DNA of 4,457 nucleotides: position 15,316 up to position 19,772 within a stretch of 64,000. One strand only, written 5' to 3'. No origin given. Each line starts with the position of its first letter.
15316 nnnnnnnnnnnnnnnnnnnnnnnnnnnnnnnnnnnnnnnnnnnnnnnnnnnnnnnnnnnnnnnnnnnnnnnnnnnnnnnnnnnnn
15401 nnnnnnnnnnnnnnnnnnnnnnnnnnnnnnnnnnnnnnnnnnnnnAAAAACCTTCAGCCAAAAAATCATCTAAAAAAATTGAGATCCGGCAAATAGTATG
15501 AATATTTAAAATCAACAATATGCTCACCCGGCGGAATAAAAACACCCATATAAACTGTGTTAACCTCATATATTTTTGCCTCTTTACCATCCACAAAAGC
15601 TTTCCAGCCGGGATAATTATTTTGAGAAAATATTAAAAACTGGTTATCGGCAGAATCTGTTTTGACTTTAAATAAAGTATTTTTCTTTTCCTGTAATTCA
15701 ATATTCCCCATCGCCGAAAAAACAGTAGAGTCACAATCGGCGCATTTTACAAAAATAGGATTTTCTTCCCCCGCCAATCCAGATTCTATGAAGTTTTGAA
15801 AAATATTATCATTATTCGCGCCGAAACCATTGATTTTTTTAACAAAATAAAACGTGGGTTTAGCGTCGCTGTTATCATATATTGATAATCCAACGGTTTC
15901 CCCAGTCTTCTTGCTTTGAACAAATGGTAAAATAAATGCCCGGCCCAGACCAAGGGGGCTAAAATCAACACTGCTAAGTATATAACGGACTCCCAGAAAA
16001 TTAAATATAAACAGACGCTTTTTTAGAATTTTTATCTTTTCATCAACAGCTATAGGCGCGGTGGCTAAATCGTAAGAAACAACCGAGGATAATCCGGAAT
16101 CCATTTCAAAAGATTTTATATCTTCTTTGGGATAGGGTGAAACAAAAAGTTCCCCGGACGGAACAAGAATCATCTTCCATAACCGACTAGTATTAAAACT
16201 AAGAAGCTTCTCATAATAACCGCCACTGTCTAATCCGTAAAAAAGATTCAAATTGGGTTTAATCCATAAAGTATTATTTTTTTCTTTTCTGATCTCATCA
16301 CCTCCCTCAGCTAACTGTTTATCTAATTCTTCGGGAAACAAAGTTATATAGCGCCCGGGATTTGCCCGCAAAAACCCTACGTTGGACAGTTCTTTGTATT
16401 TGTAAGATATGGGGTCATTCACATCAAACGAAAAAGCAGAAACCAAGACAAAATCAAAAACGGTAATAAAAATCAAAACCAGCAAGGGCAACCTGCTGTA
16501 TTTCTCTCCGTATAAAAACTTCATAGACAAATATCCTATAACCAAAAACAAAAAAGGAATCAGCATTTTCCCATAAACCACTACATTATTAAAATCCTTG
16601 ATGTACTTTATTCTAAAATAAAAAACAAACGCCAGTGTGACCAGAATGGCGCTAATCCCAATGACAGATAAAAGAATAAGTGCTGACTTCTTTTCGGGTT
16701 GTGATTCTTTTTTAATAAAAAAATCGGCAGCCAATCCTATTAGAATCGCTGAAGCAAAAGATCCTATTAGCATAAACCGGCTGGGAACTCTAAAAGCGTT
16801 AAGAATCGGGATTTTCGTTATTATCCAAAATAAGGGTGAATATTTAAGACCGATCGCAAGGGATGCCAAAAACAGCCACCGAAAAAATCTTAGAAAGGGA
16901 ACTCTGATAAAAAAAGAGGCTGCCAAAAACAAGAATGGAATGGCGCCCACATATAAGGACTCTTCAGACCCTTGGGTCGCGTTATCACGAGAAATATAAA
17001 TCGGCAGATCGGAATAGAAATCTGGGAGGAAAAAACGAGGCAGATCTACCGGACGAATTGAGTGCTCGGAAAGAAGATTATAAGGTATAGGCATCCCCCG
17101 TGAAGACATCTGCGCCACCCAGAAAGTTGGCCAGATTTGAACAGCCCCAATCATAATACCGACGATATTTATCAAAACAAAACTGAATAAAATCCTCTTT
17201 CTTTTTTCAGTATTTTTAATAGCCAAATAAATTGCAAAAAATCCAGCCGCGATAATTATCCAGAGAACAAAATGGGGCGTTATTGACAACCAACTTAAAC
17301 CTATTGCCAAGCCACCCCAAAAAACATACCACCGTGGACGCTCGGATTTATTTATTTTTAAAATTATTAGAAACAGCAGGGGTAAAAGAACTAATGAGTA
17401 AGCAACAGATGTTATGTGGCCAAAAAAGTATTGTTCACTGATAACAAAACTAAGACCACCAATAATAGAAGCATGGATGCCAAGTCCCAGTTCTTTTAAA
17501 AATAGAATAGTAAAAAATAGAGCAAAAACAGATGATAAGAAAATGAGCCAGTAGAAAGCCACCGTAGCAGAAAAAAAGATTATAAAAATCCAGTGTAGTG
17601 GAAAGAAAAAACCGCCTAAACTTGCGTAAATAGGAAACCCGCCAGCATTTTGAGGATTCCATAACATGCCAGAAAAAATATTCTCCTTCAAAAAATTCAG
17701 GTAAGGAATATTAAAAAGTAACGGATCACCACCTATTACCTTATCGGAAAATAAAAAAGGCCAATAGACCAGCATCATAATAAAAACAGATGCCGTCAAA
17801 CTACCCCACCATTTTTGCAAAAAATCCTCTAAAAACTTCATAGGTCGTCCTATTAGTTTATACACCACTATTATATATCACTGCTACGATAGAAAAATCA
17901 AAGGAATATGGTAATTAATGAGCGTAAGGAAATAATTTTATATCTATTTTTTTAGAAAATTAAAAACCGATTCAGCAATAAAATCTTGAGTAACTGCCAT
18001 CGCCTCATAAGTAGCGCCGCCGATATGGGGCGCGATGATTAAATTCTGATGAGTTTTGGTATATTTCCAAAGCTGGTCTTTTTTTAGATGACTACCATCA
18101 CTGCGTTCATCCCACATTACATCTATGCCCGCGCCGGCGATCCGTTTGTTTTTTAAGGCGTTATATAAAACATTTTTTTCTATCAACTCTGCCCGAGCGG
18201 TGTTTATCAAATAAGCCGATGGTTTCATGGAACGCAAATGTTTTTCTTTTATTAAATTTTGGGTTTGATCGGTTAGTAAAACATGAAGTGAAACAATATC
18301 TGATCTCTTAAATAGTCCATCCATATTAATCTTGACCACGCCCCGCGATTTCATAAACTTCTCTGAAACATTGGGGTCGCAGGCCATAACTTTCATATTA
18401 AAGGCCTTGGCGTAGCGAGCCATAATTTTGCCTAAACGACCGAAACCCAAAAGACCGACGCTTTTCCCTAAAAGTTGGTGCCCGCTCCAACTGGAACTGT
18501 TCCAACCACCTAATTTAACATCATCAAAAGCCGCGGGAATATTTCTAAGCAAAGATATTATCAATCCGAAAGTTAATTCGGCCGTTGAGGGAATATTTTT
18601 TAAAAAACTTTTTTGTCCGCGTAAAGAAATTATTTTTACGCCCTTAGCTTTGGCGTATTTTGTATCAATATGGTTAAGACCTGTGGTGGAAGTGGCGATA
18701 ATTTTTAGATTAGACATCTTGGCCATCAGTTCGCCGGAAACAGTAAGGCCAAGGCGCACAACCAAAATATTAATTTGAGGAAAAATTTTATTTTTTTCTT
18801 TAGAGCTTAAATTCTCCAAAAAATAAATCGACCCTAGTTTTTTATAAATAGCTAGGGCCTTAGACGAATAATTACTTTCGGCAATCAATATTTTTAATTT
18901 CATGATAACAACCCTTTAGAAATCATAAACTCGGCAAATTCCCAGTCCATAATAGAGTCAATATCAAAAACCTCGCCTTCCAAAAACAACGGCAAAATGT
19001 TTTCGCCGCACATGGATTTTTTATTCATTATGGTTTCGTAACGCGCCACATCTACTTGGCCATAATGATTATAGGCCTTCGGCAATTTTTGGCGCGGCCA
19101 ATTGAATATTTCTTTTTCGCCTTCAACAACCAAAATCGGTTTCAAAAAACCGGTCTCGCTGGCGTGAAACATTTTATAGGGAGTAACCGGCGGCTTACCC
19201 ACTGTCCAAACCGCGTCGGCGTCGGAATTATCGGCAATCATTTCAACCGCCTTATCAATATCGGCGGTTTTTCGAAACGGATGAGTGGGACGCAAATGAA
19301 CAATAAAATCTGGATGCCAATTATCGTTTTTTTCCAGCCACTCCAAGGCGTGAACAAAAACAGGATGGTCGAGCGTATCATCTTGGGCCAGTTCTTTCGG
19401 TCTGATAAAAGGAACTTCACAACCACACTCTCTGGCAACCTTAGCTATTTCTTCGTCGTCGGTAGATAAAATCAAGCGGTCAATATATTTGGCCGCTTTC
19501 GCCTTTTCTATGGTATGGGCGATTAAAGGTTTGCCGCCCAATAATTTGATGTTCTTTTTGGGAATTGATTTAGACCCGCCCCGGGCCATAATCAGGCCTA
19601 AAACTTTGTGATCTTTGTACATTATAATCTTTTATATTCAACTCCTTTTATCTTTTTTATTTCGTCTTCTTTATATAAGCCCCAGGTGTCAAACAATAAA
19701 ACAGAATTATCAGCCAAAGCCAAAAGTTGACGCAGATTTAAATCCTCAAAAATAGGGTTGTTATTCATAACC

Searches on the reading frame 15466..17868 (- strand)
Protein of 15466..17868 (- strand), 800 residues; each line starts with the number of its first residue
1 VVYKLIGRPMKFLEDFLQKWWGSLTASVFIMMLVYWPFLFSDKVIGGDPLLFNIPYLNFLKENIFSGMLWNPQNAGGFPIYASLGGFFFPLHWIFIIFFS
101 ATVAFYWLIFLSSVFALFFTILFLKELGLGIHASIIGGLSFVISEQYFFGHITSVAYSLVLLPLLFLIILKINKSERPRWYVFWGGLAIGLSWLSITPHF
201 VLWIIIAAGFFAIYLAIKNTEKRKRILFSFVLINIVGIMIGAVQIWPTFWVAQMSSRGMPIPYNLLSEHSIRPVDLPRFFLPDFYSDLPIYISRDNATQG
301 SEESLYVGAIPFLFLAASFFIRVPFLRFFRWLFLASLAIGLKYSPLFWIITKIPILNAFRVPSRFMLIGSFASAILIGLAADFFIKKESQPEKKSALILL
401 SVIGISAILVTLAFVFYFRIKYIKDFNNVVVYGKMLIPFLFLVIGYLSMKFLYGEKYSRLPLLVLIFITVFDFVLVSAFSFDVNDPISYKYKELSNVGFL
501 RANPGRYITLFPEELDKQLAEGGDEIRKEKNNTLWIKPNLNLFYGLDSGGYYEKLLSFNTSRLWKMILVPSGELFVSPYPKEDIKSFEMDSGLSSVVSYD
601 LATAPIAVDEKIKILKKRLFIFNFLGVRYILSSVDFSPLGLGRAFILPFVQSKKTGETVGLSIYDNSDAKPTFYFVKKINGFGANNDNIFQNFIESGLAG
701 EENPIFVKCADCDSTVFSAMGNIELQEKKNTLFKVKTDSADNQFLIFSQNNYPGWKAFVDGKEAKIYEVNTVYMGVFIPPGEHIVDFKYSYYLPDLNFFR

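Call 8: search_protein_families(library=pfam, max_evalue=0.00001, proteins=[window:15466-17868:-])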
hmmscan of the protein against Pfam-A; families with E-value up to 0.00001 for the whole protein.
window:15466-17868:- (800 aa): 1 family
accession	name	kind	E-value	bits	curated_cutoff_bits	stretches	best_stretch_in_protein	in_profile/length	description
PF09586.16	YfhO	-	2e-13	50.1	28.5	1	726-789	759-823/835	Bacterial membrane protein YfhO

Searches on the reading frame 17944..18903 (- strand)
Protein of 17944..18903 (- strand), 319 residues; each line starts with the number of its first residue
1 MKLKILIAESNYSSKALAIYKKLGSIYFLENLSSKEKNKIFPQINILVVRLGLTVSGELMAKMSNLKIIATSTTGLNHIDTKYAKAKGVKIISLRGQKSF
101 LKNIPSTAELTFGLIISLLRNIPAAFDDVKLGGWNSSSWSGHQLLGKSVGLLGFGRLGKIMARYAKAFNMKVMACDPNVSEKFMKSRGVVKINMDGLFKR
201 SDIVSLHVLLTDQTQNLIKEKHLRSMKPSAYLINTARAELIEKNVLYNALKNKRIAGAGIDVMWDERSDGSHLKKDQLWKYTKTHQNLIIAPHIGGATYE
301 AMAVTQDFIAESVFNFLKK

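Call 8: search_protein_families(library=pfam, max_evalue=0.00001, proteins=[window:17944-18903:-])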
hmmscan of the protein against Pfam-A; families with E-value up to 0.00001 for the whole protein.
window:17944-18903:- (319 aa): 2 families
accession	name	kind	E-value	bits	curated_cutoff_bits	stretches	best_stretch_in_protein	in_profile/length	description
PF02826.25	2-Hacid_dh_C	-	6e-50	169.5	25.1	1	112-295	1-178/178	D-isomer specific 2-hydroxyacid dehydrogenase, NAD binding domain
PF00389.36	2-Hacid_dh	-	6.7e-14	52.1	24.6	1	6-318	2-125/134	D-isomer specific 2-hydroxyacid dehydrogenase, catalytic domain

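Call 21: search_protein_families(library=ncbifam, max_evalue=1e-8, proteins=[window:17944-18903:-])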
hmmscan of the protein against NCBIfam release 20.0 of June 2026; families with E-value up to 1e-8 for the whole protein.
window:17944-18903:- (319 aa): 21 families
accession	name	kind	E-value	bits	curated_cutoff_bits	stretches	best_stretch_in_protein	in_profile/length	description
TIGR01327.1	PGDH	equivalog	1.5e-64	218.7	454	1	4-318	1-302/525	phosphoglycerate dehydrogenase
NF009714.1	PRK13243.1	equivalog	9.7e-51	173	455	1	43-318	45-314/332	glyoxylate reductase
NF008759.0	PRK11790.1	equivalog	1.1e-48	165.9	404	1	4-318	13-318/410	phosphoglycerate dehydrogenase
NF005069.0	PRK06487.1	equivalog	4.4e-44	150.8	448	1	51-317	55-311/320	2-hydroxyacid dehydrogenase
NF006263.0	PRK08410.1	equivalog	8.8e-41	140.3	389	1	2-318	2-308/311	D-2-hydroxyacid dehydrogenase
NF005387.0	PRK06932.1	equivalog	1.1e-39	136.3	492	1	52-317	52-310/314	2-hydroxyacid dehydrogenase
NF005750.0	PRK07574.1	equivalog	1.2e-36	126.6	329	1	57-314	106-354/386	NAD-dependent formate dehydrogenase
NF000492.1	vanH_gen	exception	2.6e-35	122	540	1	61-317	62-308/312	D-lactate dehydrogenase VanH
NF011938.0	PRK15409.1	equivalog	8.6e-30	103.8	492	1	29-302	31-294/324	glyoxylate/hydroxypyruvate reductase GhrB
NF000371.1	vanH_Agroup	exception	4.2e-28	98.5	700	1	56-307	62-306/322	VanH-A/VanH-Pt family D-lactate dehydrogenase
NF001309.0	PRK00257.1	equivalog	5.8e-27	94.6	434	1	140-269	110-239/379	4-phosphoerythronate dehydrogenase PdxB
NF005027.0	PRK06436.1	equivalog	9e-27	94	261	1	65-317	49-280/303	2-hydroxyacid dehydrogenase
NF000151.1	vanH-Ac1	exception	1.8e-25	90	750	1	62-315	99-343/351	D-lactate dehydrogenase VanH-Ac1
NF000004.1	vanH-D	exception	3.8e-25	88.7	550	1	18-294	18-294/323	D-lactate dehydrogenase VanH-D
NF041369.1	Dhydh_Halo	equivalog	6.9e-25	87.9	400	1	105-313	90-291/305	D-2-hydroxyacid dehydrogenase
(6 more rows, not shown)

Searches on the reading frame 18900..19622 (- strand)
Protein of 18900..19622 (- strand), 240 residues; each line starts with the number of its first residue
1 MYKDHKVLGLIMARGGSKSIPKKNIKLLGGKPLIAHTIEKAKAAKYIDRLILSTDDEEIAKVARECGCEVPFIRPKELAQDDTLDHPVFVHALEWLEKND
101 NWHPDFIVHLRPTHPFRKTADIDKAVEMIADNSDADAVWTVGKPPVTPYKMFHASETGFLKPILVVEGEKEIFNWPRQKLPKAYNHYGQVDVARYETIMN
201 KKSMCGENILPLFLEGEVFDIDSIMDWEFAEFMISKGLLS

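Call 8: search_protein_families(library=pfam, max_evalue=0.00001, proteins=[window:18900-19622:-])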
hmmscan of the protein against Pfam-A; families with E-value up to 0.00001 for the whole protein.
window:18900-19622:- (240 aa): 1 family
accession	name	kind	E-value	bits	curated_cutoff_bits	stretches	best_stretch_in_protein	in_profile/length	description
PF02348.25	CTP_transf_3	-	2.6e-23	83.4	22.6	1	9-136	2-121/217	Cytidylyltransferase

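Call 21: search_protein_families(library=ncbifam, max_evalue=1e-8, proteins=[window:18900-19622:-])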
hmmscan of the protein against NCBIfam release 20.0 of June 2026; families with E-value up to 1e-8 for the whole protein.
window:18900-19622:- (240 aa): 5 families
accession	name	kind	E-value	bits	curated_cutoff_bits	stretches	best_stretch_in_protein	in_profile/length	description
TIGR03584.1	PseF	equivalog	1.3e-45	155.7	205.7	1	9-234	2-220/222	pseudaminic acid cytidylyltransferase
NF003952.0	PRK05450.1-5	subfamily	1.5e-13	50.5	193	1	6-140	2-126/250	3-deoxy-manno-octulosonate cytidylyltransferase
NF009905.0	PRK13368.1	subfamily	1.5e-11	44.1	255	1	6-136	2-121/243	3-deoxy-manno-octulosonate cytidylyltransferase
NF003950.0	PRK05450.1-3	subfamily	4.2e-11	42.6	234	1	6-140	2-128/248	3-deoxy-manno-octulosonate cytidylyltransferase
NF003948.0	PRK05450.1-1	equivalog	5e-11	42.3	281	1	4-136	3-126/248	3-deoxy-manno-octulosonate cytidylyltransferase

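Call 53: search_solved_structures(query=window:18900-19622:-, max_evalue=1e-10)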
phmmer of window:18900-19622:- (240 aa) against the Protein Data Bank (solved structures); distinct sequences matched with E-value up to 1e-10: 5.
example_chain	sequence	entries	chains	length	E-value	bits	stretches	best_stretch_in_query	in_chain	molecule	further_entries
9ftb_A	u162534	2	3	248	1.5e-29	106.5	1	5-233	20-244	NeuA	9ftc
6ifd_A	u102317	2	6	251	3.9e-28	101.8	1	5-230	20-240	CMP-N-acetylneuraminate Synthetase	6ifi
1eyr_A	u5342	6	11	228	2.4e-19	73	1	8-234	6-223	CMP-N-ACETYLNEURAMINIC ACID SYNTHETASE | N-acylneuraminate cytidylyltransferase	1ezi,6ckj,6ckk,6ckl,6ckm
1qwj_A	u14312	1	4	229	8.3e-14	54.9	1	8-141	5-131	cytidine monophospho-N-acetylneuraminic acid synthetase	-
9t4z_A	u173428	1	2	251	1.2e-13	54.3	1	6-231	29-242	PpNeuA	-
